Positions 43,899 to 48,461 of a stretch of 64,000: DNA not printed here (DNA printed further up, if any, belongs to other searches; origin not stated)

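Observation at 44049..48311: Single ORF with 58 CxxCH motifs in 1420 aa, built from dihaem units with matching extra histidines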

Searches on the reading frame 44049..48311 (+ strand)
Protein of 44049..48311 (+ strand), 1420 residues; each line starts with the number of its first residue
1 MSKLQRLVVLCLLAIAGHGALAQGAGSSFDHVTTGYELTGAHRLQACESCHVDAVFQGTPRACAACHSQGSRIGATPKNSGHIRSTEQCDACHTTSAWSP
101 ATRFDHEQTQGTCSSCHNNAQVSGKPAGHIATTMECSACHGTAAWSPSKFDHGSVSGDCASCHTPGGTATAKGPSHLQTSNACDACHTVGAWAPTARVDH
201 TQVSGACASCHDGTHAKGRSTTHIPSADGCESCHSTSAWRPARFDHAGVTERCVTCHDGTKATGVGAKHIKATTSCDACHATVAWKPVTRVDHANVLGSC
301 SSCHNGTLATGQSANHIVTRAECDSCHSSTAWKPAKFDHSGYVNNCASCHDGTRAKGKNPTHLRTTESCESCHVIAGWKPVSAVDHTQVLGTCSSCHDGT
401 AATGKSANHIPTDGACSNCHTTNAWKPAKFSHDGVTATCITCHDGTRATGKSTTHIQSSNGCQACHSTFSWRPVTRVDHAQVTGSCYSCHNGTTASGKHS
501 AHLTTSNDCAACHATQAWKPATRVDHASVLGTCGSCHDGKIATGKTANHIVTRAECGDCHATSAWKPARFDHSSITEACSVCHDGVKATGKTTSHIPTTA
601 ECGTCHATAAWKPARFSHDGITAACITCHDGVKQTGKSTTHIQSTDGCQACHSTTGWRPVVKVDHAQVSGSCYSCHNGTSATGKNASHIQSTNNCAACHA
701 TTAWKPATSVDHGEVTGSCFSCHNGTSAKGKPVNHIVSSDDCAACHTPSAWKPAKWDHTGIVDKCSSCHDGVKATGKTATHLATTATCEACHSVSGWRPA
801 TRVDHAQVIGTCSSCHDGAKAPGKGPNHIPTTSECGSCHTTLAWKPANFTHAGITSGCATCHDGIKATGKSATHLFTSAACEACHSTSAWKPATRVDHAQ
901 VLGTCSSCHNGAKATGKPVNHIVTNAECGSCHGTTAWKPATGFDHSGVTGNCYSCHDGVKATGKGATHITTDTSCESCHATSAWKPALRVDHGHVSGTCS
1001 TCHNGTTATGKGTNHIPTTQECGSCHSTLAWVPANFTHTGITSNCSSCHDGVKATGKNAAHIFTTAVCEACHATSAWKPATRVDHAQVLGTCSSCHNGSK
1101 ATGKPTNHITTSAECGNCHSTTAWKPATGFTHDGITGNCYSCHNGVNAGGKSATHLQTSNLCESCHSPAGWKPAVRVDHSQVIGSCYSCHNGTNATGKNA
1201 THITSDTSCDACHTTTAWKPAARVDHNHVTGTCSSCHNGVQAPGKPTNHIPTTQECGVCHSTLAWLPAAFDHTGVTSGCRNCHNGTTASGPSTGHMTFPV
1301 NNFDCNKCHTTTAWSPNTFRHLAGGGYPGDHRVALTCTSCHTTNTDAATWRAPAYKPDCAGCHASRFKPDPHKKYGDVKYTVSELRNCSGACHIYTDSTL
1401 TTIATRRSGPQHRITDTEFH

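Call 4: search_protein_families(library=pfam, proteins=[window:44049-48311:+], max_evalue=0.01)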
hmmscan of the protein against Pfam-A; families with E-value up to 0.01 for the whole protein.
window:44049-48311:+ (1420 aa): 4 families
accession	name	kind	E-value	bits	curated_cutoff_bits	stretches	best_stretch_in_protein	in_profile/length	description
PF14522.11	Cytochrome_C7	-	2.1e-67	223.3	24.8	16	638-699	5-66/67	Cytochrome c7 and related cytochrome c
PF14537.11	Cytochrom_c3_2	-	4.1e-48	162.2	25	0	409-454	2-44/79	Cytochrome c3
PF22113.1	Mtrc-MtrF_II-IV_dom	-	5.1e-43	147.1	30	7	921-1058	2-134/176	Outer membrane cytochrome MtrC/MtrF-like, domains II/IV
PF09699.15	Paired_CXXCH_1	-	1.7e-28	98.4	20.6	0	413-447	6-40/41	Doubled CXXCH motif (Paired_CXXCH_1)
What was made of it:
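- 44049..48311 (+): The finding: 58-haem cytochrome c (1420 aa), the large 'extracellular' cytochrome of PCC3. Pfam Cytochrome_C7 x16, 2e-67 (call 4).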

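Call 5: search_protein_families(library=ncbifam, proteins=[window:44049-48311:+], max_evalue=0.01)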
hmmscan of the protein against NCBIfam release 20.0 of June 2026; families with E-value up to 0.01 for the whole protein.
window:44049-48311:+ (1420 aa): 8 families
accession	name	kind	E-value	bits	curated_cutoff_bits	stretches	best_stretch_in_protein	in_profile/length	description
TIGR03508.1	decahem_SO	subfamily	3.3e-69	233.2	192.2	10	640-817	65-249/258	DmsE family decaheme c-type cytochrome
NF041028.1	decahem_GSU2203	exception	5.5e-41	140.8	325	7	643-771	99-231/317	GSU2203 family decaheme c-type cytochrome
TIGR03507.1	decahem_SO1788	subfamily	2.6e-18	65.9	209.3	3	802-873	236-313/672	OmcA/MtrC family decaheme c-type cytochrome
NF045713.1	CxxCH_16_HmcA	equivalog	1.6e-13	50.1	400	2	392-553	113-268/541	sulfate respiration complex hexadecaheme cytochrome HmcA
NF045722.1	c3_cytochr_TmcA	equivalog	2.3e-12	46.9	114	0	739-796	57-114/125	acidic tetraheme cytochrome c3 TmcA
TIGR04257.1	nanowire_3heme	domain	8e-10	38.7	40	0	498-560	16-74/75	c(7)-type cytochrome triheme domain-containing protein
TIGR03153.1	cytochr_NrfH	equivalog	1.2e-08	35.1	134.2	0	618-655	98-136/138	cytochrome c nitrite reductase small subunit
NF047727.1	4hemeCytCCctA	equivalog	1.5e-05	25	180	0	453-539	32-106/109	tetraheme c-type cytochrome CctA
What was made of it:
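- Closest known: Geobacter c7-type polymer cytochromes. Different: TIGR04257 scores 38.7, below its cut-off of 40 (call 5).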

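Call 9: search_solved_structures(query=window:44049-48311:+, max_evalue=0.001, show_alignments=1)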
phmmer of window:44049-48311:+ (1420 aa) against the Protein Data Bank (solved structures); distinct sequences matched with E-value up to 0.001: 2.
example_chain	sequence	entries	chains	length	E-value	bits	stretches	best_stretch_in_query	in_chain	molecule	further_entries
6r2q_A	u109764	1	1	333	3.8e-05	24.6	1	132-283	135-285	Cystathionine beta-synthase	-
6f0k_A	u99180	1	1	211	0.00011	23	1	989-1112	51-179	Cytochrome c family protein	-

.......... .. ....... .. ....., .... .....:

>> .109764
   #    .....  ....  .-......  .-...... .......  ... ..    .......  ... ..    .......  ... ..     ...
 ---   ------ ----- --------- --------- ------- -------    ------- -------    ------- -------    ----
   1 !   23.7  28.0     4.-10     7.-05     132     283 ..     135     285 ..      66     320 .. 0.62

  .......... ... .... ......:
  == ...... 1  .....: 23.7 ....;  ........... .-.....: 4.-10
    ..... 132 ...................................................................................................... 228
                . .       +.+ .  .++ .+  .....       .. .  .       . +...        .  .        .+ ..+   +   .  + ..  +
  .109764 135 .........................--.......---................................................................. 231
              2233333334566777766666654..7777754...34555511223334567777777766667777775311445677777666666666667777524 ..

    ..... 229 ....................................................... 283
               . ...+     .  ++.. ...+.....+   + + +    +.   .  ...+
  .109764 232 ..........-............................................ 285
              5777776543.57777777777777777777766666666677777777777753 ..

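Call 19: find_homologous_proteins(query=window:44049-48311:+, max_evalue=1e-20)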
Query window:44049-48311:+ (1420 aa): 2580 proteins with E <= 1e-20 among 8000 candidates; the best 120 are listed.
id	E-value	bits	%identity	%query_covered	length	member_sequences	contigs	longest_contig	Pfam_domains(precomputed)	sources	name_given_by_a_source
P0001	0.0e+0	1937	43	94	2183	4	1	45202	PF09699.16,PF14537.12,PF14522.12,PF22113.2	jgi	-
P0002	0.0e+0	1721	44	98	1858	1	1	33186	PF22383.2,PF09699.16,PF14537.12,PF02085.22,PF14522.12,PF22113.2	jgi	-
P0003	0.0e+0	1573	38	89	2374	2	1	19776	PF09699.16,PF14537.12,PF02085.22,PF00684.26,PF14522.12,PF22113.2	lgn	-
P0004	0.0e+0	1494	45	91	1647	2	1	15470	PF09699.16,PF14537.12,PF14522.12,PF22113.2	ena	-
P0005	0.0e+0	1454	50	74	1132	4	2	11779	PF09699.16,PF14537.12,PF13435.12,PF04872.20,PF02085.22,PF14522.12,PF10217.15,PF22113.2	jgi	jgi:predicted CXXCH cytochrome family protein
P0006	0.0e+0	1420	39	73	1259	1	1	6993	PF09699.16,PF14537.12,PF02085.22,PF14522.12,PF22113.2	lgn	-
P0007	0.0e+0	1419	47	77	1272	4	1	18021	PF09699.16,PF14537.12,PF02085.22,PF14522.12,PF10217.15,PF22113.2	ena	-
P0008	0.0e+0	1399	38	90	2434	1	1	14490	PF09699.16,PF14537.12,PF02085.22,PF14522.12,PF22113.2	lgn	-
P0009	0.0e+0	1344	40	91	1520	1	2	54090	PF09699.16,PF14537.12,PF13435.12,PF02085.22,PF14522.12,PF22113.2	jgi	jgi:hypothetical protein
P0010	0.0e+0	1337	38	96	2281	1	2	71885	PF09699.16,PF14537.12,PF02085.22,PF14522.12,PF22113.2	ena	-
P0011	0.0e+0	1327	48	77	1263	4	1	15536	PF09699.16,PF14537.12,PF02085.22,PF14522.12,PF10217.15,PF22113.2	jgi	jgi:hypothetical protein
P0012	0.0e+0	1323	47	77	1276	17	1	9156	PF09699.16,PF14537.12,PF02085.22,PF14522.12,PF10217.15,PF22113.2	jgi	jgi:hypothetical protein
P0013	0.0e+0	1305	39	92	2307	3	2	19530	PF09699.16,PF14537.12,PF13435.12,PF02085.22,PF14522.12,PF22113.2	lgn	-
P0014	0.0e+0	1291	37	93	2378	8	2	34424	PF14537.12,PF02085.22,PF14522.12,PF22113.2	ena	-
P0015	0.0e+0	1275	39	92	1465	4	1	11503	PF09699.16,PF14537.12,PF13435.12,PF02085.22,PF14522.12,PF22113.2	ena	-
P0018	0.0e+0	1237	39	96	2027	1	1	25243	PF09699.16,PF14537.12,PF02085.22,PF14522.12,PF22113.2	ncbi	-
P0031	0.0e+0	1121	41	96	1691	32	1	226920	PF09699.16,PF14537.12,PF13435.12,PF02085.22,PF14522.12,PF22113.2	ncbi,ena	-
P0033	0.0e+0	1094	37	95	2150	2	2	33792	PF09699.16,PF14537.12,PF02085.22,PF14522.12,PF22113.2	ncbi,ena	-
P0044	0.0e+0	1058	33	97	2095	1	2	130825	PF09699.16,PF14537.12,PF02085.22,PF14522.12,PF22113.2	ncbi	-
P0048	0.0e+0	1048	38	95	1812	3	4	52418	PF14537.12,PF14522.12,PF22113.2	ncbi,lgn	-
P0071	7.0e-285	967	39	93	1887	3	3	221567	PF09699.16,PF14537.12,PF13435.12,PF02085.22,PF00684.26,PF14522.12,PF22113.2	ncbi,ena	-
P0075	7.4e-275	933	36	94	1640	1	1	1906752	PF09699.16,PF14537.12,PF13435.12,PF02085.22,PF14522.12,PF22113.2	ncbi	-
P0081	3.1e-268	911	38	93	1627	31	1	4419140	PF09699.16,PF14537.12,PF13435.12,PF02085.22,PF00684.26,PF14522.12,PF22113.2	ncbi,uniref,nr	ncbi:cytochrome c3 family protein [Ferribacterium limneticum]|uniref:cytochrome c3 family protein n=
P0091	1.5e-251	856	37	81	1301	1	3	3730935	PF09699.16,PF14537.12,PF02085.22,PF14522.12,PF22113.2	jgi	jgi:hypothetical protein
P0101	8.7e-245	834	37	93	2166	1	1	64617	PF09699.16,PF14537.12,PF02085.22,PF14522.12,PF22113.2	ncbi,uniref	ncbi:hypothetical protein [Aquabacterium sp.]|uniref:hypothetical protein n=1 Tax=Aquabacterium sp. 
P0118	1.3e-229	783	29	95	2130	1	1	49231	PF09699.16,PF14537.12,PF02085.22,PF14522.12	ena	-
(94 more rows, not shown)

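Call 21: find_encoding_contigs(protein=P0081, flank=8000, max_places=2)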
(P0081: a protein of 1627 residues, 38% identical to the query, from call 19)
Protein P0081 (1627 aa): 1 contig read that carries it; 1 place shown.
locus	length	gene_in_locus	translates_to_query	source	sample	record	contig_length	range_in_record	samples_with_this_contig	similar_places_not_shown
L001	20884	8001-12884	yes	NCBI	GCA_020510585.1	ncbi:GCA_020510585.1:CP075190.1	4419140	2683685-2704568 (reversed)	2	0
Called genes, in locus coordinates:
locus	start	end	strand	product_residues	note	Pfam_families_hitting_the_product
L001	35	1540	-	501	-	-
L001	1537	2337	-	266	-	PF20112:DUF6502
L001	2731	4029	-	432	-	PF13237:Fer4_10, PF14697:Fer4_21 (weak), PF12838:Fer4_7, PF00890:FAD_binding_2 (weak), PF07992:Pyr_redox_2, PF12831:FAD_oxidored (weak), PF13450:NAD_binding_8 (weak), PF13738:Pyr_redox_3, +9 more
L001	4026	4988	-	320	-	PF00990:GGDEF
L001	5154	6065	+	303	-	-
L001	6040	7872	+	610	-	PF02085:Cytochrom_CIII (weak), PF14522:Cytochrome_C7 (faint), PF14537:Cytochrom_c3_2 (faint), PF22113:Mtrc-MtrF_II-IV_dom (faint)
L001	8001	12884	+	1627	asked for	PF02085:Cytochrom_CIII (faint), PF09699:Paired_CXXCH_1 (faint), PF13435:Cytochrome_C554 (faint), PF14522:Cytochrome_C7 (faint), PF14537:Cytochrom_c3_2 (faint), PF22113:Mtrc-MtrF_II-IV_dom (faint), PF00684:DnaJ_CXXCXGXG (faint)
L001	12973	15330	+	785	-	PF13432:TPR_16 (weak), PF13525:YfiO (weak)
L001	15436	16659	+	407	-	PF23914:TPR_CcmH_CycH, PF13431:TPR_17 (faint), PF23892:Ig_CycH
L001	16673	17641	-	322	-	-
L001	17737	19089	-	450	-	PF08521:2CSK_N, PF26769:HAMP_PhoQ (weak), PF00512:HisKA, PF02518:HATPase_c, PF13581:HATPase_c_2 (weak)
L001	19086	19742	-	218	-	PF00072:Response_reg, PF00486:Trans_reg_C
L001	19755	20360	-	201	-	PF01292:Ni_hydr_CYTB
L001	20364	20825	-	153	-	PF09626:DHC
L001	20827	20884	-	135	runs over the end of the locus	PF09086:DUF1924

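Call 22: find_encoding_contigs(protein=P0001, flank=8000, max_places=2)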
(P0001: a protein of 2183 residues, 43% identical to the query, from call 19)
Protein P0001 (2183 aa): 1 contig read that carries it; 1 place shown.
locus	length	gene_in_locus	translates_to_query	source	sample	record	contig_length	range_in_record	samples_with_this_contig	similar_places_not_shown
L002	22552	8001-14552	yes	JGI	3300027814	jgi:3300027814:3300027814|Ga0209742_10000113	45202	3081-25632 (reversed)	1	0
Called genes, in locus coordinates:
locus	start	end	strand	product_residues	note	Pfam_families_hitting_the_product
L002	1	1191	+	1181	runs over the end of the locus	-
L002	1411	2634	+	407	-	PF13520:AA_permease_2, PF00324:AA_permease, PF03845:Spore_permease (weak)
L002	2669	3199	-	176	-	PF00027:cNMP_binding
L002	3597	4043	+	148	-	-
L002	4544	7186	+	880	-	PF02085:Cytochrom_CIII (faint), PF14522:Cytochrome_C7 (faint), PF09699:Paired_CXXCH_1 (faint), PF14537:Cytochrom_c3_2 (faint), PF22113:Mtrc-MtrF_II-IV_dom (weak), PF00801:PKD, PF18911:PKD_4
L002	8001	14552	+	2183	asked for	PF09699:Paired_CXXCH_1 (faint), PF14522:Cytochrome_C7 (weak), PF14537:Cytochrom_c3_2 (faint), PF22113:Mtrc-MtrF_II-IV_dom (weak)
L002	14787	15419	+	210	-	-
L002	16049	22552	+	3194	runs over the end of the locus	?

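Call 59: list_cluster_members(proteins=[P0031, P0075, P0091, P0101, P0044, P0018, P0033, P0048, P0071, P0118])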
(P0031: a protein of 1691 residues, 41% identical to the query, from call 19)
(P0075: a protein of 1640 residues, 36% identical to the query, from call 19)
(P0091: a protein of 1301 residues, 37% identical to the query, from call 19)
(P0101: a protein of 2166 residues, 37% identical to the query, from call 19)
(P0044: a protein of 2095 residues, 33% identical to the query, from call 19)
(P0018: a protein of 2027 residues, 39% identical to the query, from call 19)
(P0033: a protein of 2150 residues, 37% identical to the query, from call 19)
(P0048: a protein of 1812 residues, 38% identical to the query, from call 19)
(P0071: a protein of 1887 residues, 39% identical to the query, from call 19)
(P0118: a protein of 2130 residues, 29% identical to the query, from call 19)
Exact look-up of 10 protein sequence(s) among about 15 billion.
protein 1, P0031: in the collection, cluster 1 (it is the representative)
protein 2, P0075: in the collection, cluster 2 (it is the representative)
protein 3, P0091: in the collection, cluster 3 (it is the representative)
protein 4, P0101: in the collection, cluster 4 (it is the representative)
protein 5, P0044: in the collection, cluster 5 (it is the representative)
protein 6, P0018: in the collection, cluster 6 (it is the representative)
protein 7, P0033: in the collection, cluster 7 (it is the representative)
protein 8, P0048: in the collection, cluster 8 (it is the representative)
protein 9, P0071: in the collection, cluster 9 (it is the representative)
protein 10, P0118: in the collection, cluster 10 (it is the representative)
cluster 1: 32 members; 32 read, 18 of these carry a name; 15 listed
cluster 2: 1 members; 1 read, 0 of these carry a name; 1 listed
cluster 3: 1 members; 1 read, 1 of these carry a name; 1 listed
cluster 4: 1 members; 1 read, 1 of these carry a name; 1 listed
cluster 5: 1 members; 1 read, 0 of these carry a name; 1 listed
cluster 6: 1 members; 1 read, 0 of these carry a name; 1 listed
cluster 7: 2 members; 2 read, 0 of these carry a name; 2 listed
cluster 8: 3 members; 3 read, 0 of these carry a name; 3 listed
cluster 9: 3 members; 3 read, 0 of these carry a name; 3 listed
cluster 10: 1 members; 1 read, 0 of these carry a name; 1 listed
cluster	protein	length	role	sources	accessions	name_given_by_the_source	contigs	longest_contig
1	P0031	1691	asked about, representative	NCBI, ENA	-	-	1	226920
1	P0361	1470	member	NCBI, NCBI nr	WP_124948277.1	cytochrome c3 family protein [Sulfurirhabdus autotrophica]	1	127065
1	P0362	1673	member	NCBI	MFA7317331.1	MAG: cytochrome c3 family protein [Sulfuricella sp.]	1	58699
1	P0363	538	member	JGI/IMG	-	hypothetical protein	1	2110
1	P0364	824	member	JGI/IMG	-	hypothetical protein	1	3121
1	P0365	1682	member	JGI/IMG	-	hypothetical protein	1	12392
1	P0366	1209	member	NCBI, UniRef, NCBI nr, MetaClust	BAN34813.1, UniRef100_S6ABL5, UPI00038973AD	hypothetical protein SCD_n00973 [Sulfuricella denitrificans skB26] | Uncharacterized protein n=2 Tax=Sulfuricella denitrificans TaxID=649841 RepID=S6ABL5_SULDS | status=active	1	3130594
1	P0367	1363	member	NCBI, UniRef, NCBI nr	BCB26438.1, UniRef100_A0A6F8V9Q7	hypothetical protein SKTS_13240 [Sulfurimicrobium lacus] | Uncharacterized protein n=2 Tax=Sulfurimicrobium lacus TaxID=2715678 ...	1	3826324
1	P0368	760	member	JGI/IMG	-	hypothetical protein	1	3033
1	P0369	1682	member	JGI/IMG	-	hypothetical protein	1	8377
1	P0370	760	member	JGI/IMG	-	hypothetical protein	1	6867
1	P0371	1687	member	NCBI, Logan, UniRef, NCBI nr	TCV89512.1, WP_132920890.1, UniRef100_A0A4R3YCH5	cytochrome c3 family protein [Sulfurirhabdus autotrophica] | Cytochrome c7-like domain-containing protein n=3 Tax=Sulfurirhabdus autotrophica ...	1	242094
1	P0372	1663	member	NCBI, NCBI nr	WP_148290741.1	cytochrome c3 family protein [Sulfuricella denitrificans]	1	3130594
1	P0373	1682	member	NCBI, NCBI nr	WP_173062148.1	cytochrome c3 family protein [Sulfurimicrobium lacus]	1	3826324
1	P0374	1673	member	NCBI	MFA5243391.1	MAG: cytochrome c3 family protein [Sulfuricella sp.]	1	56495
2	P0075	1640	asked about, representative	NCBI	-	-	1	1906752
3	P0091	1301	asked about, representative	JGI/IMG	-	hypothetical protein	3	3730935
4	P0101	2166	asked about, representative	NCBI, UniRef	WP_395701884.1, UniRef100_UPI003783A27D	hypothetical protein [Aquabacterium sp.] | hypothetical protein n=1 Tax=Aquabacterium sp. TaxID=1872578 RepID=UPI003783A27D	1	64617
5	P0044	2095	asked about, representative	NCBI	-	-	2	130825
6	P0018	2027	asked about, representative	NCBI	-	-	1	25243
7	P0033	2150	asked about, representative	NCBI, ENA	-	-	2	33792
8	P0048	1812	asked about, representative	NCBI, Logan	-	-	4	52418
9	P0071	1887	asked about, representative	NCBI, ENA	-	-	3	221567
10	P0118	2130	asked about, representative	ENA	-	-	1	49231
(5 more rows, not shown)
